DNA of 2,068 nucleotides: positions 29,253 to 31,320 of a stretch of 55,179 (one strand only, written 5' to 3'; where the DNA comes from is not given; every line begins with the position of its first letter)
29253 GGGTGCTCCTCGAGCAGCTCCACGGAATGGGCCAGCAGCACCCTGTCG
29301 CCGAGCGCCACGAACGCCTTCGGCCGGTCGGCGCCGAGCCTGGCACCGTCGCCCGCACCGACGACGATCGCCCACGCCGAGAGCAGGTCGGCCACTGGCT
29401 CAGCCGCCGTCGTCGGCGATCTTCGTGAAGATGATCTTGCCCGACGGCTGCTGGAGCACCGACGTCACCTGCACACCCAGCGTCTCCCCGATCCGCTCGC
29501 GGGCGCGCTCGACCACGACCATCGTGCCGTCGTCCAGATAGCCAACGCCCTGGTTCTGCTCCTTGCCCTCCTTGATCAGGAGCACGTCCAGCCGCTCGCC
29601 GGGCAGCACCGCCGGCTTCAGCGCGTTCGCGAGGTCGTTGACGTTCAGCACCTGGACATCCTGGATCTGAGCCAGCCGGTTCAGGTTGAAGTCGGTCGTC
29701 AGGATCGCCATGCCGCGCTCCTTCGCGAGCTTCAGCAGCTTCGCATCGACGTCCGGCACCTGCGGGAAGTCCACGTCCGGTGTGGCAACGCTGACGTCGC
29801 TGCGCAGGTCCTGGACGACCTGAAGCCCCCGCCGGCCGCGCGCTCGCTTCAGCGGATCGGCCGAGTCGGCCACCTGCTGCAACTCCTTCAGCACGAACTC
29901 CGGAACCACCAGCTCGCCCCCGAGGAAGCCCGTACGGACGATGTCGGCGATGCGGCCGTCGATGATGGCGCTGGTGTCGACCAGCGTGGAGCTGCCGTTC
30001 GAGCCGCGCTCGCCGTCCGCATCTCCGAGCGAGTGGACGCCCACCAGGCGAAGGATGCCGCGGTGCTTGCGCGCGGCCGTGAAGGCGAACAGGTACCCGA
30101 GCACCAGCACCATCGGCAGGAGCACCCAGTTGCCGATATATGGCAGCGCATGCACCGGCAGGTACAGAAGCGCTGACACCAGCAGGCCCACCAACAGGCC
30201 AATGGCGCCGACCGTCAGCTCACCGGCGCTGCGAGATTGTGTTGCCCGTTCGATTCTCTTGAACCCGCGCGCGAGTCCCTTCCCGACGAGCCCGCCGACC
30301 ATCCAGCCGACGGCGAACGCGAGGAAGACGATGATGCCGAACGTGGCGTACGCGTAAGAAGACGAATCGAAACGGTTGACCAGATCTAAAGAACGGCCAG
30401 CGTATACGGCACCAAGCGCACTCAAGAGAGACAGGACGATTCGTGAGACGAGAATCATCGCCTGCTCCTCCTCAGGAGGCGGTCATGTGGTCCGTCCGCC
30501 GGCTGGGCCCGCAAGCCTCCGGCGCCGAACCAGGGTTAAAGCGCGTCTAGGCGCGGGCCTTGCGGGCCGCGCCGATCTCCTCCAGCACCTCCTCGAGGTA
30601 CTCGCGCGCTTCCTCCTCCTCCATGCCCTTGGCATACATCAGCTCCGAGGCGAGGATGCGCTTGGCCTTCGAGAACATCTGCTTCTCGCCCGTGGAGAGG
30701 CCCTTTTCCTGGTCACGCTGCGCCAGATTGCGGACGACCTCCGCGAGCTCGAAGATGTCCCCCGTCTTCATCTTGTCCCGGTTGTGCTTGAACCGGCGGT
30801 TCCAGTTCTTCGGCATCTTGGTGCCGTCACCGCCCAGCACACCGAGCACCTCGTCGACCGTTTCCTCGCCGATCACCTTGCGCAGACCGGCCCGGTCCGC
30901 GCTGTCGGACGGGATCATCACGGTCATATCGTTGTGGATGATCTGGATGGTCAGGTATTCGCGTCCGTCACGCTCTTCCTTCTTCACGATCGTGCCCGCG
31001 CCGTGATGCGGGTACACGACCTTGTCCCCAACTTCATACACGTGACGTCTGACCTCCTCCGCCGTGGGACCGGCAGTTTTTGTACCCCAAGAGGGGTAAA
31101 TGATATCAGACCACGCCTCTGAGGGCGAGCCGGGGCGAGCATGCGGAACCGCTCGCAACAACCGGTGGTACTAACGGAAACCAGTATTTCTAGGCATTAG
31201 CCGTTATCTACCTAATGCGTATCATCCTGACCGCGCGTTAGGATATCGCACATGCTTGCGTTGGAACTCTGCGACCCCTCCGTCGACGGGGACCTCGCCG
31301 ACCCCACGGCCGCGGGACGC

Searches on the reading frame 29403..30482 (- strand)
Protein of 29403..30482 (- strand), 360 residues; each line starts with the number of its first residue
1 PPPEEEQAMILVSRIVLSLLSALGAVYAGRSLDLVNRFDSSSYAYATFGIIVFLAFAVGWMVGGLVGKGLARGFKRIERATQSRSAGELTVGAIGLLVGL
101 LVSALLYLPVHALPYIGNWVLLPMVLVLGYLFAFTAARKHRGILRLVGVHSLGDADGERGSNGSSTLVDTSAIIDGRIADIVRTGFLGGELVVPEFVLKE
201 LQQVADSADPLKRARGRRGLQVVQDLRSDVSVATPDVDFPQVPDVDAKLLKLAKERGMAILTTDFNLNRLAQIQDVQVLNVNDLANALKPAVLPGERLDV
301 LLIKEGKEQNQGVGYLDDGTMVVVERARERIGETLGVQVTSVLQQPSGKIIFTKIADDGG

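Call 19: search_protein_families(library=pfam, proteins=[window:29403-30482:-], max_evalue=0.001)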
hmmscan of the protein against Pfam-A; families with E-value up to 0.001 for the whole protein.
window:29403-30482:- (360 aa): 2 families
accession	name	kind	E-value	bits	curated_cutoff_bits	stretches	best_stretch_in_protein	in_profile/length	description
PF01938.26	TRAM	-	1.2e-06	28.7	21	1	293-345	3-54/61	TRAM domain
PF01850.27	PIN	-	5.7e-06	27.4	23.6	1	167-271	2-118/120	PIN domain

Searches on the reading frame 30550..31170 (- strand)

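Call 19: search_protein_families(library=pfam, proteins=[window:30550-31170:-], max_evalue=0.001)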
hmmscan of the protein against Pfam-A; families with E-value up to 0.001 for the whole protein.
window:30550-31170:- (207 aa): 2 families
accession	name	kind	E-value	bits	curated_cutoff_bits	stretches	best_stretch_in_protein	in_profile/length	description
PF21095.3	CarD_C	-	3.4e-35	120.3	23.1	1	107-193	1-87/87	CarD, C-terminal domain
PF02559.22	CarD_TRCF_RID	-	3.4e-13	49.9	23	1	45-100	1-57/57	CarD-like/TRCF RID domain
